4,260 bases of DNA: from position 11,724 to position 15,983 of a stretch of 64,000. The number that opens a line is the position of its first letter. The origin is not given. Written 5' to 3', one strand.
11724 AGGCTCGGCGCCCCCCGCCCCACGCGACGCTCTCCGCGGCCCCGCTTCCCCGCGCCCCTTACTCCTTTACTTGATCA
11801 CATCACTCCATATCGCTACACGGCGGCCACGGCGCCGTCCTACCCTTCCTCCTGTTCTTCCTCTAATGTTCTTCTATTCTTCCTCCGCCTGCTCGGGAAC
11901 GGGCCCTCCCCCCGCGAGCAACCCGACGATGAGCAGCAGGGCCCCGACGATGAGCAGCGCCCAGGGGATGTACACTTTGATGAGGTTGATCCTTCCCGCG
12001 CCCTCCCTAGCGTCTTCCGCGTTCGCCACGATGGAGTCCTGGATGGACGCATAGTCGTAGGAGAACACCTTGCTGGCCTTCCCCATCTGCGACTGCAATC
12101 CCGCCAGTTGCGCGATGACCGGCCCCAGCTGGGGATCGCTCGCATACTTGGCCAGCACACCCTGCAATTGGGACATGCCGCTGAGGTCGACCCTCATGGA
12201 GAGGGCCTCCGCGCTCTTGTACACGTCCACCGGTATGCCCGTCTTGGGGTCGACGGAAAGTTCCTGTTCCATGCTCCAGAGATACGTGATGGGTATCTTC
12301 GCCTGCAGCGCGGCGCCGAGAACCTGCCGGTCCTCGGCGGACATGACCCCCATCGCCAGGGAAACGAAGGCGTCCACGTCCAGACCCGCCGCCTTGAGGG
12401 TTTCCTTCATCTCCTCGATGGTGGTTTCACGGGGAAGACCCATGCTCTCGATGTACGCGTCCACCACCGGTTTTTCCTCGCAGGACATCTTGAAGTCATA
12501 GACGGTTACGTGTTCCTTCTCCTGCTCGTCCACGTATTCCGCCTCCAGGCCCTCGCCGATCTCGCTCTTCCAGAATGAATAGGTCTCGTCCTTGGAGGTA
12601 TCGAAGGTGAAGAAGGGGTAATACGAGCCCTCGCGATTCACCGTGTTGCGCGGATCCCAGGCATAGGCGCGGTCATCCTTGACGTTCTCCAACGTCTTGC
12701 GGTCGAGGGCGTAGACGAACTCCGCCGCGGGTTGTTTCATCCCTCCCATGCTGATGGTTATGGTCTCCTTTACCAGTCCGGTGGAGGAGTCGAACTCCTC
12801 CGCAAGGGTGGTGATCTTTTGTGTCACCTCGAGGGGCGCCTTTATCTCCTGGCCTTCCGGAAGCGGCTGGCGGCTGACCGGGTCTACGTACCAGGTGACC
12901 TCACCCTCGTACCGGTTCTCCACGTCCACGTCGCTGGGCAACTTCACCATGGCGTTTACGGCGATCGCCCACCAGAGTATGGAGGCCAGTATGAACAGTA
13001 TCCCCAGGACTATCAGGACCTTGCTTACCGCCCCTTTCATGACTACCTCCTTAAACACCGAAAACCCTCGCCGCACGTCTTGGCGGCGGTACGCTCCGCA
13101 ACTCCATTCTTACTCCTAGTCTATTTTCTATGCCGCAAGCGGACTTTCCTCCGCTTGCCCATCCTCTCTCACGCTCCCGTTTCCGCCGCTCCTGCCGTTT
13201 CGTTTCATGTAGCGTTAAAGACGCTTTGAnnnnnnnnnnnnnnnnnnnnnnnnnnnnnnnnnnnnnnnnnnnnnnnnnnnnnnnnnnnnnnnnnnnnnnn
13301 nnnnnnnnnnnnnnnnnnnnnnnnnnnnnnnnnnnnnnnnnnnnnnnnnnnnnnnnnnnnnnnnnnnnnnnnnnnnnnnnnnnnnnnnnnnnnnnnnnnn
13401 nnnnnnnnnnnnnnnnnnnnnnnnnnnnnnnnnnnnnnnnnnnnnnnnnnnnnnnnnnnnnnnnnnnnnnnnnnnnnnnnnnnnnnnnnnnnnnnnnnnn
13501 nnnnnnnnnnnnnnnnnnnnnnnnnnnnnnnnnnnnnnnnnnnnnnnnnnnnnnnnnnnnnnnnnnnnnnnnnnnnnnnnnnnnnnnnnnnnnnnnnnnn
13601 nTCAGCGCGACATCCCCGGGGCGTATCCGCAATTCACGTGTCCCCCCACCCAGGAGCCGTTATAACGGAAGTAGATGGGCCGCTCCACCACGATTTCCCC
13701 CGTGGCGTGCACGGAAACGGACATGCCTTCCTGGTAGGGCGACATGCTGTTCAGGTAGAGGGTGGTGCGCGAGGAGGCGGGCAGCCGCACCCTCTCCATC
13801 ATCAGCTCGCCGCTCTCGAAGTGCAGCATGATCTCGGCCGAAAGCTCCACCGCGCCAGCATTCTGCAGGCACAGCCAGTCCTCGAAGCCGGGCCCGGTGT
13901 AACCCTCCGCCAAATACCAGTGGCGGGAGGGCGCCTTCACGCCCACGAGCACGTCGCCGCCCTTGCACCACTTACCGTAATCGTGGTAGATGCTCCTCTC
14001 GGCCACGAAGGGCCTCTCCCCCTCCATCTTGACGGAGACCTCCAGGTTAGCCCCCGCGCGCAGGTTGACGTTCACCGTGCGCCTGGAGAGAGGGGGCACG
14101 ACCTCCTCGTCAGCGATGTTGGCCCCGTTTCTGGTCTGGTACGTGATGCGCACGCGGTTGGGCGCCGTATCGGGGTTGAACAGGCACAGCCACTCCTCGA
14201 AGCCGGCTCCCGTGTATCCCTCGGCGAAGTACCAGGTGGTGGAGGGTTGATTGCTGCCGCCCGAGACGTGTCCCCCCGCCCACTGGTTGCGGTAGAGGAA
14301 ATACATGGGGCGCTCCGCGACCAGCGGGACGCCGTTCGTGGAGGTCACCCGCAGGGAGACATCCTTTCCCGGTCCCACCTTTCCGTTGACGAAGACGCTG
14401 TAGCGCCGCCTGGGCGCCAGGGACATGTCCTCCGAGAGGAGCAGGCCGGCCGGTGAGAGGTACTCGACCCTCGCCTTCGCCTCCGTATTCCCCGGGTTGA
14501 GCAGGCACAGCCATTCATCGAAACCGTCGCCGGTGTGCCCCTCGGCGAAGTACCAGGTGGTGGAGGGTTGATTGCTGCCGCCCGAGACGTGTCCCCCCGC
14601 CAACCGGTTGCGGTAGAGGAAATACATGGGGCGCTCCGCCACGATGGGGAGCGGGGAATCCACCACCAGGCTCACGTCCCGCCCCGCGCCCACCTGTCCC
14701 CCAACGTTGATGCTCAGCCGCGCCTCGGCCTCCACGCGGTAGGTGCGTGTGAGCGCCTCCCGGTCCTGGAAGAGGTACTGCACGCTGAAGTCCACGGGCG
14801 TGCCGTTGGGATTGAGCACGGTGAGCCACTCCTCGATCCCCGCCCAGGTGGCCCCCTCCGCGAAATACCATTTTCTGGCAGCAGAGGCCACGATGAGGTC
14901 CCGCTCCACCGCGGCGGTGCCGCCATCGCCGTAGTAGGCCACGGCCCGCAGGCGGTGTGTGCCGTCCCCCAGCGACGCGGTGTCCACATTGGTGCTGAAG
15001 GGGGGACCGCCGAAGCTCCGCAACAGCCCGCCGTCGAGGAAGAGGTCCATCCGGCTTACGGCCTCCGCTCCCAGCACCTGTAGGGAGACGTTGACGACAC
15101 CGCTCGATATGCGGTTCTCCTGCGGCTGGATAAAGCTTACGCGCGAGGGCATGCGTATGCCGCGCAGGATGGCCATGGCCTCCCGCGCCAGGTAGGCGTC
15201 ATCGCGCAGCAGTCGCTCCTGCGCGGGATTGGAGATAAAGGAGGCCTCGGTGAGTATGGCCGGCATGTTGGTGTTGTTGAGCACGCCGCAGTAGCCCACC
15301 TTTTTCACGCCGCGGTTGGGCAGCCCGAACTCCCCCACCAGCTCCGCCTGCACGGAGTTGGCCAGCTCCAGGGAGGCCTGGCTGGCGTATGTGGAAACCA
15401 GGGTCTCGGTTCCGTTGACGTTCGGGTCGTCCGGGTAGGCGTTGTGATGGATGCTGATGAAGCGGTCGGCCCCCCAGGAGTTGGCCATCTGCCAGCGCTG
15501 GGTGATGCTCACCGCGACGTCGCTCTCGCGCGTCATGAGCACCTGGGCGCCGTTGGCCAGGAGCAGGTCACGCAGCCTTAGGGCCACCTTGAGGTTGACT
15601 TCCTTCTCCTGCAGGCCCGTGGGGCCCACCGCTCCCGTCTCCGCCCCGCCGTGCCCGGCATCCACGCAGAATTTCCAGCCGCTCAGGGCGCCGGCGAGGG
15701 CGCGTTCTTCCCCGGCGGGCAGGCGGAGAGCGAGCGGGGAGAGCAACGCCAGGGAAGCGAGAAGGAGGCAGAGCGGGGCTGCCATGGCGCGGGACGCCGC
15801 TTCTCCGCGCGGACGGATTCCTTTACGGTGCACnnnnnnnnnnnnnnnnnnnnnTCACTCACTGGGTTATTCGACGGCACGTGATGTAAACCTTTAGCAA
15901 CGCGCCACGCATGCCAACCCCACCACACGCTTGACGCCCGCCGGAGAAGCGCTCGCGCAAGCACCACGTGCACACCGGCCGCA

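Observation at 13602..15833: Cell-wall amidase carrying four tandem ~108-aa WYFAEG modules, two of them nearly identical at the DNA level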

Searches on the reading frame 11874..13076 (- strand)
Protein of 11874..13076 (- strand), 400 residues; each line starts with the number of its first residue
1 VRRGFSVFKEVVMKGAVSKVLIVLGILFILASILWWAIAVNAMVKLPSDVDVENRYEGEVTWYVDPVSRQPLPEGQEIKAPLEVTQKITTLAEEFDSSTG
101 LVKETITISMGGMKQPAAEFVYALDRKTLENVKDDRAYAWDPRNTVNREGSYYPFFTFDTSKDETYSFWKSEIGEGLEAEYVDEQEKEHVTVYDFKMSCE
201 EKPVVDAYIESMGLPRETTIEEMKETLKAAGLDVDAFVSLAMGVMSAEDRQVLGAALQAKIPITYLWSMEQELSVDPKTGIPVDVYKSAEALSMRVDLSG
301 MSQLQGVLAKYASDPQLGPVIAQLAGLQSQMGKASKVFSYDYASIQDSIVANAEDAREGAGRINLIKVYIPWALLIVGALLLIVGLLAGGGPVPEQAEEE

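Call 25: search_protein_families(library=pfam, proteins=[window:11874-13076:-], max_evalue=0.01)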
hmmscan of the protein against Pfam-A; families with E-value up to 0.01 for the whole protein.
window:11874-13076:- (400 aa): 2 families
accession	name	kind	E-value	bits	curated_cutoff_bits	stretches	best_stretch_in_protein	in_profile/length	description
PF11271.13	PorA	-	1.3e-35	123.6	29.5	1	18-387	2-297/297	Porin PorA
PF11146.13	DUF2905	-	0.0017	19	22.2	1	19-54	2-38/64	Protein of unknown function (DUF2905)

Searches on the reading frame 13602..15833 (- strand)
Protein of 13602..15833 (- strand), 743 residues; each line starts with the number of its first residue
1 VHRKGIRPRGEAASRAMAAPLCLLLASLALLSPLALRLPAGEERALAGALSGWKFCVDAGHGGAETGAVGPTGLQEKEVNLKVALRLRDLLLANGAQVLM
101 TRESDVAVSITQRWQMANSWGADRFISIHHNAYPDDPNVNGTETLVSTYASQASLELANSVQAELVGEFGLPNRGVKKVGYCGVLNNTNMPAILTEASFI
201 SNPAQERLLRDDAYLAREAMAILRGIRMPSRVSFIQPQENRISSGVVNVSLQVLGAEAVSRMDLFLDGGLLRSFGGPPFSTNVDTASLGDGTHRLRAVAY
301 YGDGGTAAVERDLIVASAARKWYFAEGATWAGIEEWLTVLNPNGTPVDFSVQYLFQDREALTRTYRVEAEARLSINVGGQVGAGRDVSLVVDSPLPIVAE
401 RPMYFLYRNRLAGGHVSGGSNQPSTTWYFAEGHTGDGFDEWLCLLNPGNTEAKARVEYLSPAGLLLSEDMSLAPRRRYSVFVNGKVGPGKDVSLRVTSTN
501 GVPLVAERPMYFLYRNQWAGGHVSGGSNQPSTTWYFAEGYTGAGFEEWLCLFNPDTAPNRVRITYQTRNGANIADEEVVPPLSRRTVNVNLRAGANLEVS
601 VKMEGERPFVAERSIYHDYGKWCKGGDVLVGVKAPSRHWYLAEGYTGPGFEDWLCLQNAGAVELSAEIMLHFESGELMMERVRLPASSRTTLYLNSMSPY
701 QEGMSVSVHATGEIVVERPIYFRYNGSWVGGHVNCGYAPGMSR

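Call 3: search_protein_families(library=pfam, proteins=[window:13602-15833:-], max_evalue=1)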
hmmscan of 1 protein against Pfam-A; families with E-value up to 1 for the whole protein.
window:13602-15833:- (743 aa): 4 families
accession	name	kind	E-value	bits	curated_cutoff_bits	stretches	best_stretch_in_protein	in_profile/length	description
PF01520.23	Amidase_3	-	1.9e-50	171.8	27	1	56-227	2-173/174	N-acetylmuramoyl-L-alanine amidase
PF18986.5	DUF5719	-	2.1e-14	53.8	26.2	3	422-501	48-130/319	Family of unknown function (DUF5719)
PF17957.7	Big_7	-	1.8e-08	35.3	24.1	1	232-297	3-70/70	Bacterial Ig domain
PF18974.5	DUF5710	-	0.61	10.3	26.5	0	318-337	24-43/44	Domain of unknown function (DUF5710)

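Call 4: search_protein_families(library=ncbifam, proteins=[window:13602-15833:-], max_evalue=1)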
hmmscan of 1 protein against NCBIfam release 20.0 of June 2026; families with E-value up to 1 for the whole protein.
window:13602-15833:- (743 aa): 6 families
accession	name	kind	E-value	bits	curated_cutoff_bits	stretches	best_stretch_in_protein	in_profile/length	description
TIGR02883.1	spore_cwlD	equivalog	1.1e-33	117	221.55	1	56-226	4-186/189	N-acetylmuramoyl-L-alanine amidase CwlD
NF007652.1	PRK10319.1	equivalog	4.2e-24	85.3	400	2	56-143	61-148/291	N-acetylmuramoyl-L-alanine amidase AmiA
NF007751.0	PRK10431.1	equivalog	7.1e-23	80.9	532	2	55-146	194-285/445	N-acetylmuramoyl-L-alanine amidase AmiB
NF038267.1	amidase_AmiC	exception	1e-20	73.8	700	2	56-134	190-269/407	N-acetylmuramoyl-L-alanine amidase AmiC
NF038140.1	amidase_Rv3717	exception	4.7e-13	49.1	335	1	59-226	46-227/233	Rv3717 family N-acetylmuramoyl-L-alanine amidase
NF050040.1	horm_taper_TftA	equivalog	4e-06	25.8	500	1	56-212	5-168/450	hormogonium tapered terminus morphoprotein TftA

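Call 63: predict_structure(alignment_id=A2)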
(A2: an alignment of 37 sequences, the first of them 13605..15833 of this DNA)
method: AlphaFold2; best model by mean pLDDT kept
length: 743 residues; sequences in the alignment: 37
mean_pLDDT: 90.8   pTM: 0.85
mean pLDDT of the five models: 90.8, 90.5, 90.1, 88.5, 87.6
residues with pLDDT >= 90: 606; 70-90: 93; 50-70: 12; < 50: 32
segments of 3 or more residues with pLDDT < 50: 1-13, 31-48
pLDDT, mean of each block of 10 residues (from residue 1): 35 52 69 39 38 94 93 95 95 90 96 97 97 88 97 97 94 95 95 96 93 89 91 93 94 94 97 95 94 96 93 95 96 95 93 95 95 96 95 97 90 92 96 94 97 98 95 96 94 97 97 92 93 96 95 97 92 96 96 94 98 94 91 95 93 95 93 83 92 88 94 95 86 91 72
secondary structure, 60 per line:
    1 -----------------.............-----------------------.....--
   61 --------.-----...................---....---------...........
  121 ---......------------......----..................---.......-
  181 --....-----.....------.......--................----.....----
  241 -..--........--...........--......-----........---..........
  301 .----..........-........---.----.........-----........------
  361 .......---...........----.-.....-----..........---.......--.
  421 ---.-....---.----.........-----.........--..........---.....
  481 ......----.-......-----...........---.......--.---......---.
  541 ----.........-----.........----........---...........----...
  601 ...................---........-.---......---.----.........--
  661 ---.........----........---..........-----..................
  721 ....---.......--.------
elements in order (helices of 4 or more, strands of 3 or more residues): H18-30 E54-58 H76-93 E97-100 H110-120 E124-129 E142-147 H152-169 E173-179 H183-186 E192-196 H203-209 H212-227 E232-236 E246-253 E259-266 E269-274 E280-284 E291-301 E306-315 H317-320 E321-324 E333-341 E347-354 E361-367 E371-376 H377-381 E388-392 E398-407 E411-417 E426-429 E438-446 E452-460 E463-472 E476-481 H482-486 E493-498 E504-514 E518-524 E531-536 E545-553 E559-567 E572-579 E583-588 H589-593 E598-619 E623-630 E636-641 E650-658 E664-672 E677-684 E688-693 H694-697 E703-724 E728-734

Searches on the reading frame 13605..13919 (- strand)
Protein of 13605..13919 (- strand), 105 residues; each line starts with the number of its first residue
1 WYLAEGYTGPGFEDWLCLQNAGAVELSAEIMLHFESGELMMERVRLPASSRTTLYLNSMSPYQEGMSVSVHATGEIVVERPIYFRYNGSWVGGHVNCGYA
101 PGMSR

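Call 9: search_protein_families(library=pfam, proteins=[window:13605-13919:-], max_evalue=10)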
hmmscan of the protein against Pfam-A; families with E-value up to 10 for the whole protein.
seq(105 aa): 2 families
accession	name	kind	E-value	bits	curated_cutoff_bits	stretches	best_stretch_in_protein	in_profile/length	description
PF18986.5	DUF5719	-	0.0011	18.6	26.2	1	6-74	58-129/319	Family of unknown function (DUF5719)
PF16158.11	N_BRCA1_IG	-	0.22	12.5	28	1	15-70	17-73/108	Ig-like domain from next to BRCA1 gene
